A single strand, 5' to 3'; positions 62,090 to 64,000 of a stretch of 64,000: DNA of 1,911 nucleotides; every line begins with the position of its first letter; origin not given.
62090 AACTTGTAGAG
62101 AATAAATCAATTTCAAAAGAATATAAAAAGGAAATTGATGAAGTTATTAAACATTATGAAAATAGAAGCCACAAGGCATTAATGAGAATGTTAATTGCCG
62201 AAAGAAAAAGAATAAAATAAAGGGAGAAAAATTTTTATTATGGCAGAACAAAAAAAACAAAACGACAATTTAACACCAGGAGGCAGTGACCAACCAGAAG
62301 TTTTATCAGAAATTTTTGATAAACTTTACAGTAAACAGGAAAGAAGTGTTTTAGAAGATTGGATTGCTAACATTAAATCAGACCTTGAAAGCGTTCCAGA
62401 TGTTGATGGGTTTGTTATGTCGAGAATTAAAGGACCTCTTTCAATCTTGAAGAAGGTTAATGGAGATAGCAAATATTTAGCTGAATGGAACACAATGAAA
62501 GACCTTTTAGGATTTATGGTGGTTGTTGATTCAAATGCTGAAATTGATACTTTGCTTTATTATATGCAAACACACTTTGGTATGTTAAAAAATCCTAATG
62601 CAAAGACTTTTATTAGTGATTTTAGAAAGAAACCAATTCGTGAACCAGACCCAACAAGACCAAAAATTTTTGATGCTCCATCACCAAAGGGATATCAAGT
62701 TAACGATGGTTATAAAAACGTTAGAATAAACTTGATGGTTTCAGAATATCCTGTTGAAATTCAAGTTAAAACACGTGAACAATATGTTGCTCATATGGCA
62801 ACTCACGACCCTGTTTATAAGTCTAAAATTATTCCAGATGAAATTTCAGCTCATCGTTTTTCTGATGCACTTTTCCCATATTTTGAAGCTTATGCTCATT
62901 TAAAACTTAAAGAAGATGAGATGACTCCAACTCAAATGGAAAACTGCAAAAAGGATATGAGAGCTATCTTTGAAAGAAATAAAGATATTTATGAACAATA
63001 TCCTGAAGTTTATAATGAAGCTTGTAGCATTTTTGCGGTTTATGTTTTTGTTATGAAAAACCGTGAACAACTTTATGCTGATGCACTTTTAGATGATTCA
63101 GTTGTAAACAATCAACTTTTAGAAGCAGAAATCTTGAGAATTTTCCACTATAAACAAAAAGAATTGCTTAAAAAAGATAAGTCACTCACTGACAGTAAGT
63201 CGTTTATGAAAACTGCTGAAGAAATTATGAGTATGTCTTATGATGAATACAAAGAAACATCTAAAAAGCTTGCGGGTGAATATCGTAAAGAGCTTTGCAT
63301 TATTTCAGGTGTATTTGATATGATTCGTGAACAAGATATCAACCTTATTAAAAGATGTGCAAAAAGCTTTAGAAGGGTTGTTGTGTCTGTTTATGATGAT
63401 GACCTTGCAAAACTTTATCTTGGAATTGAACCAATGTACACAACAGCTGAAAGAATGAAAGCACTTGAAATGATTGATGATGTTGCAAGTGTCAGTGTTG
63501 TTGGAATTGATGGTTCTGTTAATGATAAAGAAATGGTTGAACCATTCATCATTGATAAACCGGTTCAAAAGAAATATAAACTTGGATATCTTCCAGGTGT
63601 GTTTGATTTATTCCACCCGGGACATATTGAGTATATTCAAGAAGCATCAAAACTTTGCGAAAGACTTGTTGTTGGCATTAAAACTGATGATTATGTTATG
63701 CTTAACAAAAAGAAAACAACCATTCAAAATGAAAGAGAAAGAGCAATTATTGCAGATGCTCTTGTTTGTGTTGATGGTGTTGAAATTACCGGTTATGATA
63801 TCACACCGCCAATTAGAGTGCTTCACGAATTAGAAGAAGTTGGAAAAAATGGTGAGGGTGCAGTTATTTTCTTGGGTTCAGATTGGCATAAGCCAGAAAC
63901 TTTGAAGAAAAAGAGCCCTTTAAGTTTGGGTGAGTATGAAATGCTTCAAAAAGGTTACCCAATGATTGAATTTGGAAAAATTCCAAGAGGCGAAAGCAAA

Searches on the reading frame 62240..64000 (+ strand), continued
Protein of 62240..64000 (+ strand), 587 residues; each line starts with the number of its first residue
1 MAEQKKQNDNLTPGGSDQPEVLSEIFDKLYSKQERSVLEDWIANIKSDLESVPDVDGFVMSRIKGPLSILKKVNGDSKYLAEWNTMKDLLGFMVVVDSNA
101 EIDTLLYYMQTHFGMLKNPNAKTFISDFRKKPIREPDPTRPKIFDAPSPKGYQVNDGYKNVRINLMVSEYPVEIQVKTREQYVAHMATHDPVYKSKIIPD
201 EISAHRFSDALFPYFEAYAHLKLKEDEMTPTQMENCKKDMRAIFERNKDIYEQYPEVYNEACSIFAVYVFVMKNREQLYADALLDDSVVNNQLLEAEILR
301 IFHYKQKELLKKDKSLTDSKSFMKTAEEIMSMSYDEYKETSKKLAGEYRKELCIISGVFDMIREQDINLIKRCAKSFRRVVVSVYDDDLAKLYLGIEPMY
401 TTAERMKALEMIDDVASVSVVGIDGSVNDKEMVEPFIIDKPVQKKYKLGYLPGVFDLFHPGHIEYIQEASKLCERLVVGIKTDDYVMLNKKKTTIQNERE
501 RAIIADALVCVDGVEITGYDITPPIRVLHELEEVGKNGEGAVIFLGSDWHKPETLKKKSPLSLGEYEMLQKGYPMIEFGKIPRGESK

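Call 58: find_encoding_contigs(protein=P0283, flank=5000, max_places=2)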
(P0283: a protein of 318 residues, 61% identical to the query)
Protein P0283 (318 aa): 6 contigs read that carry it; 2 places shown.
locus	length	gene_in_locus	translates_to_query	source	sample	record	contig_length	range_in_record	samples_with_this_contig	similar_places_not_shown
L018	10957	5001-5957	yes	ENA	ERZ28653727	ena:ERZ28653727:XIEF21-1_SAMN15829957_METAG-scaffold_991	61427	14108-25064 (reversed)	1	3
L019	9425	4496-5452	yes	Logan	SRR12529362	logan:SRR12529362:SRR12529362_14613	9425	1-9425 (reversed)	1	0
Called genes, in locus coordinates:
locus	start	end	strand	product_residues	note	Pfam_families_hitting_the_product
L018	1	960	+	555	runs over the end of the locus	-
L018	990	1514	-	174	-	PF00300:His_Phos_1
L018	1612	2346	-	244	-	-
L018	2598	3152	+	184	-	-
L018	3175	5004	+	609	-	PF01467:CTP_transf_like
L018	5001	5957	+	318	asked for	PF01368:DHH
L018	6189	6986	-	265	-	PF02592:Vut_1 (weak)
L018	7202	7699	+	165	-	-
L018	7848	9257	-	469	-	PF00224:PK, PF02887:PK_C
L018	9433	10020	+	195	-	PF00440:TetR_N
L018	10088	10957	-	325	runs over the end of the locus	-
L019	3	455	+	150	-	?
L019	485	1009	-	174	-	PF00300:His_Phos_1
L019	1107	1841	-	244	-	-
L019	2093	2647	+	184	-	-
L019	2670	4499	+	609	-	PF01467:CTP_transf_like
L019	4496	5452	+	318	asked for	PF01368:DHH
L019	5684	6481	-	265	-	PF02592:Vut_1 (weak)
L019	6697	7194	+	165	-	-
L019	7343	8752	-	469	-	PF00224:PK, PF02887:PK_C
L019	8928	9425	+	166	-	?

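Call 59: find_encoding_contigs(protein=P0311, flank=5000, max_places=2)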
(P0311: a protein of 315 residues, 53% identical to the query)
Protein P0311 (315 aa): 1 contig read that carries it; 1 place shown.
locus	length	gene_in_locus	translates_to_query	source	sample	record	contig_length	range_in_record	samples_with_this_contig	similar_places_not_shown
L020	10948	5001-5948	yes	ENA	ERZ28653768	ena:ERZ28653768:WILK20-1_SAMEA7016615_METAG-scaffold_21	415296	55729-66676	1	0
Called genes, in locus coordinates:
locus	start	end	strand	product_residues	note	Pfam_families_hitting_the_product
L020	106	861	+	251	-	PF00583:Acetyltransf_1 (weak), PF13673:Acetyltransf_10 (weak), PF13508:Acetyltransf_7 (weak), PF14268:YoaP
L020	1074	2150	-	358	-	PF01541:GIY-YIG (weak), PF07453:NUMOD1 (faint)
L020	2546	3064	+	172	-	-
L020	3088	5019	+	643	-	PF01467:CTP_transf_like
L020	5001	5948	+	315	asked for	PF01368:DHH, PF02272:DHHA1 (weak)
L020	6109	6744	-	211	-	PF01741:MscL, PF28006:HpsJ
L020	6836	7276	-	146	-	PF01592:NifU_N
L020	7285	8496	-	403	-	PF00266:Aminotran_5, PF01053:Cys_Met_Meta_PP (weak)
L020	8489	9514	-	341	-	PF01458:SUFBD_core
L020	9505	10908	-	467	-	PF19295:SufBD_N, PF01458:SUFBD_core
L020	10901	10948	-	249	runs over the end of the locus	PF00005:ABC_tran, PF02463:SMC_N (weak), PF20720:nSTAND3 (faint), PF13304:AAA_21 (faint)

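Call 60: find_encoding_contigs(protein=P0322, flank=5000, max_places=2)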
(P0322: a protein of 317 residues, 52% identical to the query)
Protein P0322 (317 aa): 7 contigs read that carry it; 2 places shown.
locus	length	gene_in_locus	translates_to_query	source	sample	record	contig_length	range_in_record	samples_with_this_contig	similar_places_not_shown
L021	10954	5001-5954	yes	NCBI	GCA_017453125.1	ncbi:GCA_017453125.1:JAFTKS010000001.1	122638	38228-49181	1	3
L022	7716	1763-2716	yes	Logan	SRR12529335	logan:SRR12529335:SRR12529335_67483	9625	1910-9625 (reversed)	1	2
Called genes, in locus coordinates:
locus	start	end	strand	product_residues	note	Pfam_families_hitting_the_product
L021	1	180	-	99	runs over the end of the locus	-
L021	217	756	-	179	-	PF00300:His_Phos_1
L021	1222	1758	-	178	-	-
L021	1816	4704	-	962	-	PF07517:SecA_DEAD, PF00270:DEAD (faint), PF01043:SecA_PP_bind, PF21090:P-loop_SecA, PF07516:SecA_SW, PF02810:SEC-C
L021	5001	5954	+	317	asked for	PF01368:DHH, PF02272:DHHA1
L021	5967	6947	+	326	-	PF14808:TMEM164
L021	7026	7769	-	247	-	-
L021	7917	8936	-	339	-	PF01699:Na_Ca_ex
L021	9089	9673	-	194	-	PF01966:HD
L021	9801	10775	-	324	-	PF00483:NTP_transferase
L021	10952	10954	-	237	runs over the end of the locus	-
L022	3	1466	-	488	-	?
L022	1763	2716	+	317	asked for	PF01368:DHH, PF02272:DHHA1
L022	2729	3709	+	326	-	PF14808:TMEM164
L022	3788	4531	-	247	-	-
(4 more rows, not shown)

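Call 61: find_encoding_contigs(protein=P0253, flank=5000, max_places=2)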
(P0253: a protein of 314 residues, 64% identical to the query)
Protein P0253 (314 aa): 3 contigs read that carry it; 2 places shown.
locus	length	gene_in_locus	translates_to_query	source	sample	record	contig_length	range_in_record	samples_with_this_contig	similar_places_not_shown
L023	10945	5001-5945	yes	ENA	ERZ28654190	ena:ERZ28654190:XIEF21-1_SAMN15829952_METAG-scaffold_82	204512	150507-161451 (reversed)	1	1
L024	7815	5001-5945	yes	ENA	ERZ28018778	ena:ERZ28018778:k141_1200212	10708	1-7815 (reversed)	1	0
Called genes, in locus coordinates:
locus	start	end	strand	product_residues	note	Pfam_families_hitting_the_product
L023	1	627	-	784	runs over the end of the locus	PF02190:LON_substr_bdg, PF00004:AAA, PF07728:AAA_5, PF22667:Lon_lid, PF05362:Lon_C, PF13541:ChlI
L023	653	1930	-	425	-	PF05697:Trigger_N, PF00254:FKBP_C, PF05698:Trigger_C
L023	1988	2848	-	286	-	PF11428:DUF3196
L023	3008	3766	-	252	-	PF03575:Peptidase_S51 (faint)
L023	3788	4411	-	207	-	PF13489:Methyltransf_23, PF08241:Methyltransf_11 (weak), PF08242:Methyltransf_12 (weak)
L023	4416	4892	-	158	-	PF00293:NUDIX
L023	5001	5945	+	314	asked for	PF01368:DHH, PF02272:DHHA1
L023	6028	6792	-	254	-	PF01048:PNP_UDP_1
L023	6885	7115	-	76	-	-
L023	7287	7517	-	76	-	-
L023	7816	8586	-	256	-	-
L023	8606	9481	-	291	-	-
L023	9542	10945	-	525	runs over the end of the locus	PF01170:UPF0020, PF05175:MTS, PF13847:Methyltransf_31, PF13649:Methyltransf_25 (weak)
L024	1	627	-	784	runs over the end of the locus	PF02190:LON_substr_bdg, PF00004:AAA, PF07728:AAA_5, PF22667:Lon_lid, PF05362:Lon_C, PF13541:ChlI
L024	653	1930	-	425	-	PF05697:Trigger_N, PF00254:FKBP_C, PF05698:Trigger_C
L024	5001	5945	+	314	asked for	PF01368:DHH, PF02272:DHHA1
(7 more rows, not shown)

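Call 62: find_encoding_contigs(protein=P0054, flank=4000, max_places=1)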
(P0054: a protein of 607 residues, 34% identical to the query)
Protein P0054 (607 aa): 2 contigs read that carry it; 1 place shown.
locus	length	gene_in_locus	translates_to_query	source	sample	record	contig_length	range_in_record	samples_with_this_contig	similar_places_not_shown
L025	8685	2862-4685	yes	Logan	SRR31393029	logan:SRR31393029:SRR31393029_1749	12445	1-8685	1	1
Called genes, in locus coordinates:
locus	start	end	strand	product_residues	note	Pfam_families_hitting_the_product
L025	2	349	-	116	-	?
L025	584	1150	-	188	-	PF13238:AAA_18 (weak)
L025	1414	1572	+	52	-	PF14168:YjzC (weak)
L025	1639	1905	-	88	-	PF07866:DUF1653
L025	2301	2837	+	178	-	-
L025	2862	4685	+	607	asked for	PF04607:RelA_SpoT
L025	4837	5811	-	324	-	PF06414:Zeta_toxin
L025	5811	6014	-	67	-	-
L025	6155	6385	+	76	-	-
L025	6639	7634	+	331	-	PF03590:AsnA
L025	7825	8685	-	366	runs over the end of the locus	PF06414:Zeta_toxin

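Call 63: find_encoding_contigs(protein=P0043, flank=4000, max_places=1)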
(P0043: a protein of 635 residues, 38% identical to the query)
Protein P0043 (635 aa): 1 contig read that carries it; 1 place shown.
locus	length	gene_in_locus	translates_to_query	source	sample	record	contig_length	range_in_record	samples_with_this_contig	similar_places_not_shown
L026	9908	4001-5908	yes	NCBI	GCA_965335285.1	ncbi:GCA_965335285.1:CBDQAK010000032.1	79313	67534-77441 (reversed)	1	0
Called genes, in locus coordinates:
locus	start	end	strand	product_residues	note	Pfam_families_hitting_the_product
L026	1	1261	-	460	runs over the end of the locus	PF00171:Aldedh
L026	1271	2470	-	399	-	PF00465:Fe-ADH, PF13685:Fe-ADH_2, PF25137:ADH_Fe_C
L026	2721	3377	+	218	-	PF23455:DUF7129 (faint), PF23458:DUF7130 (faint), PF27353:MJ0401 (faint), PF00210:Ferritin (weak), PF02915:Rubrerythrin, PF21349:RUBY_RBDX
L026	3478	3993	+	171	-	-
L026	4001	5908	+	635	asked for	PF04607:RelA_SpoT, PF01467:CTP_transf_like (weak)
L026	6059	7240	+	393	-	PF01996:F420_ligase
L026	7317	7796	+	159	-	PF01257:2Fe-2S_thioredx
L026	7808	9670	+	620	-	PF01257:2Fe-2S_thioredx, PF01512:Complex1_51K, PF10531:SLBB (weak), PF10589:NADH_4Fe-4S, PF00037:Fer4 (weak), PF12838:Fer4_7, PF13187:Fer4_9 (weak), PF13237:Fer4_10, +2 more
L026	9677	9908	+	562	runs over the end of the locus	PF13510:Fer2_4, PF12837:Fer4_6 (faint), PF10588:NADH-G_4Fe-4S_3, PF14697:Fer4_21 (weak), PF12838:Fer4_7, PF00037:Fer4 (weak), PF02906:Fe_hyd_lg_C, PF02256:Fe_hyd_SSU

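Call 64: find_encoding_contigs(protein=P0031, flank=4000, max_places=1)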
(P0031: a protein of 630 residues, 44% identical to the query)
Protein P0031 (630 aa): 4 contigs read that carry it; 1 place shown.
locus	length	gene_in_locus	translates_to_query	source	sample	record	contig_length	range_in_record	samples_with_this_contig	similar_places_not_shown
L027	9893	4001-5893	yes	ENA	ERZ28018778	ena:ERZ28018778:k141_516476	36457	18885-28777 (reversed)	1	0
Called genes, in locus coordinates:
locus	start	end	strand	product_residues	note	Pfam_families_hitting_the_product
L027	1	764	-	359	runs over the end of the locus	PF02016:Peptidase_S66, PF17676:Peptidase_S66C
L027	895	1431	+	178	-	PF00149:Metallophos, PF12850:Metallophos_2, PF14582:Metallophos_3 (faint)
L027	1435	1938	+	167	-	PF04167:DUF402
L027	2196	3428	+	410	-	PF00291:PALP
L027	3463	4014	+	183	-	-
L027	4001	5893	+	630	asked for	PF04607:RelA_SpoT, PF01467:CTP_transf_like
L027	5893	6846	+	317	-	PF01368:DHH, PF02272:DHHA1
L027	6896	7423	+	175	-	PF07931:CPT (weak), PF08433:KTI12, PF13238:AAA_18, PF13671:AAA_33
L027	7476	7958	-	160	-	PF00300:His_Phos_1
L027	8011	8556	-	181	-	PF13302:Acetyltransf_3, PF13420:Acetyltransf_4, PF13673:Acetyltransf_10 (weak), PF00583:Acetyltransf_1, PF13508:Acetyltransf_7, PF08445:FR47 (weak)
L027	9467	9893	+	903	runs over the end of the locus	PF00690:Cation_ATPase_N, PF00122:E1-E2_ATPase, PF13246:Cation_ATPase, PF00702:Hydrolase, PF08282:Hydrolase_3 (weak), PF00689:Cation_ATPase_C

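Call 65: find_encoding_contigs(protein=P0036, flank=3000, max_places=1)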
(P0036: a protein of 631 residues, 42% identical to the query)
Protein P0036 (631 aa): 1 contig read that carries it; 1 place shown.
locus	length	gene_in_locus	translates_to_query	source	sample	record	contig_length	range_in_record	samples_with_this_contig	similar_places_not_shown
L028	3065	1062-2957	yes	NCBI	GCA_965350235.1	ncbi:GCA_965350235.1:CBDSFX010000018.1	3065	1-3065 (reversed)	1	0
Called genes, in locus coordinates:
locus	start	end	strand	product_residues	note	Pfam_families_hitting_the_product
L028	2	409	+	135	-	?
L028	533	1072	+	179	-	-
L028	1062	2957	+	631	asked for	PF04607:RelA_SpoT, PF01467:CTP_transf_like (faint)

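Call 66: find_encoding_contigs(protein=P0022, flank=3000, max_places=1)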
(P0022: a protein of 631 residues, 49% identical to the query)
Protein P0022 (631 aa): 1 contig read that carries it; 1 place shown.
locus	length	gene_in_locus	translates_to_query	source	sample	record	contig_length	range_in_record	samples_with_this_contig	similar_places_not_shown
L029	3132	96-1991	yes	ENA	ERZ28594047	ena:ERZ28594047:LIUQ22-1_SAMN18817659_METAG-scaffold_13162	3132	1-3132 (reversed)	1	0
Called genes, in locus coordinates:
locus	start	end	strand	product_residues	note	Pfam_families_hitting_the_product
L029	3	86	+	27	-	?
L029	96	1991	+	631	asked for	PF04607:RelA_SpoT, PF01467:CTP_transf_like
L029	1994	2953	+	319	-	PF01368:DHH, PF02272:DHHA1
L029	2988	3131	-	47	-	?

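Call 74: search_solved_structures(query=L017:6761-7936:+, max_evalue=1)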
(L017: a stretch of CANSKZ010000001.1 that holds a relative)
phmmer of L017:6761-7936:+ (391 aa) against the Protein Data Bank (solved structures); distinct sequences matched with E-value up to 1: 4.
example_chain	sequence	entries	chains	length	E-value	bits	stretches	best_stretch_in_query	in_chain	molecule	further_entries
9s6k_B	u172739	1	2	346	0.013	18.1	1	33-132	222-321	GTP pyrophosphokinase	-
7ohg_A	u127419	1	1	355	0.26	13.9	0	32-91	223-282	Guanosine-3',5'-bis(Diphosphate) 3'-pyrophosphohydrolase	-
6s2t_A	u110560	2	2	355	0.26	13.9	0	32-91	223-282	(P)ppGpp synthetase I, SpoT/RelA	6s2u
6s2v_A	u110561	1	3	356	0.26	13.9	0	32-91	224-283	(P)ppGpp synthetase I, SpoT/RelA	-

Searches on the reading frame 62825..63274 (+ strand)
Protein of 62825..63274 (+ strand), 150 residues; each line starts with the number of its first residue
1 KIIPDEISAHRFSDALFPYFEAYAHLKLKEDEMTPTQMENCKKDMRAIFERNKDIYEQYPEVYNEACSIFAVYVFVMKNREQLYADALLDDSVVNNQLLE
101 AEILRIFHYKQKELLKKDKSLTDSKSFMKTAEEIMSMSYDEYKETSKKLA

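Call 69: search_protein_families(library=pfam, proteins=[window:62825-63274:+], max_evalue=1)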
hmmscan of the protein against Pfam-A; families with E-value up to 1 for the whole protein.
window:62825-63274:+ (150 aa): 3 families
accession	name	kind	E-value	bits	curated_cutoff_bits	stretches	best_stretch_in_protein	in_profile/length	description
PF25327.1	UBL_ZFAND1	-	0.027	15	27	1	95-123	25-54/69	ZFAND1-like ubiquitin-like domain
PF03268.19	DUF267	-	0.097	12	25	1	70-131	178-242/360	Caenorhabditis protein of unknown function, DUF267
PF12639.13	Colicin-DNase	-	0.11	13.8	25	0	17-58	8-52/96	DNase/tRNase domain of colicin-like bacteriocin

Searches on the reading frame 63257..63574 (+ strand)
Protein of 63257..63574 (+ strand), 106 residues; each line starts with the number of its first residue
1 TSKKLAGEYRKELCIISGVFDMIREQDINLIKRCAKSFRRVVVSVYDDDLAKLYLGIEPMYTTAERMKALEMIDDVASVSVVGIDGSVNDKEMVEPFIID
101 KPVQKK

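Call 69: search_protein_families(library=pfam, proteins=[window:63257-63574:+], max_evalue=1)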
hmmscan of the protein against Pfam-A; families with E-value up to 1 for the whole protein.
window:63257-63574:+ (106 aa): 1 family
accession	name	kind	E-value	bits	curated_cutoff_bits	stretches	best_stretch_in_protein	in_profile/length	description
PF01467.32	CTP_transf_like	-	7.3e-06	26.7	21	1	16-83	2-67/133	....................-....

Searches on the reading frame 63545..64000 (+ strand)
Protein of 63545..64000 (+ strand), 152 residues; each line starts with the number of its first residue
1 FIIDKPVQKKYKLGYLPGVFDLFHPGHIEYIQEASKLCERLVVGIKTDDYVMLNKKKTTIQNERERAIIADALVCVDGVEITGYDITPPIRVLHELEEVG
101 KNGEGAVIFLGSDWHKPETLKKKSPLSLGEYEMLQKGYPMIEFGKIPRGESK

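Call 69: search_protein_families(library=pfam, proteins=[window:63545-64000:+], max_evalue=1)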
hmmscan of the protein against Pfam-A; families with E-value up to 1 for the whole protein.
window:63545-64000:+ (152 aa): 1 family
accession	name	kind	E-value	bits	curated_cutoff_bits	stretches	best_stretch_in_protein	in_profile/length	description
PF01467.32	CTP_transf_like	-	2.4e-10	41.2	21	1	16-116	2-92/133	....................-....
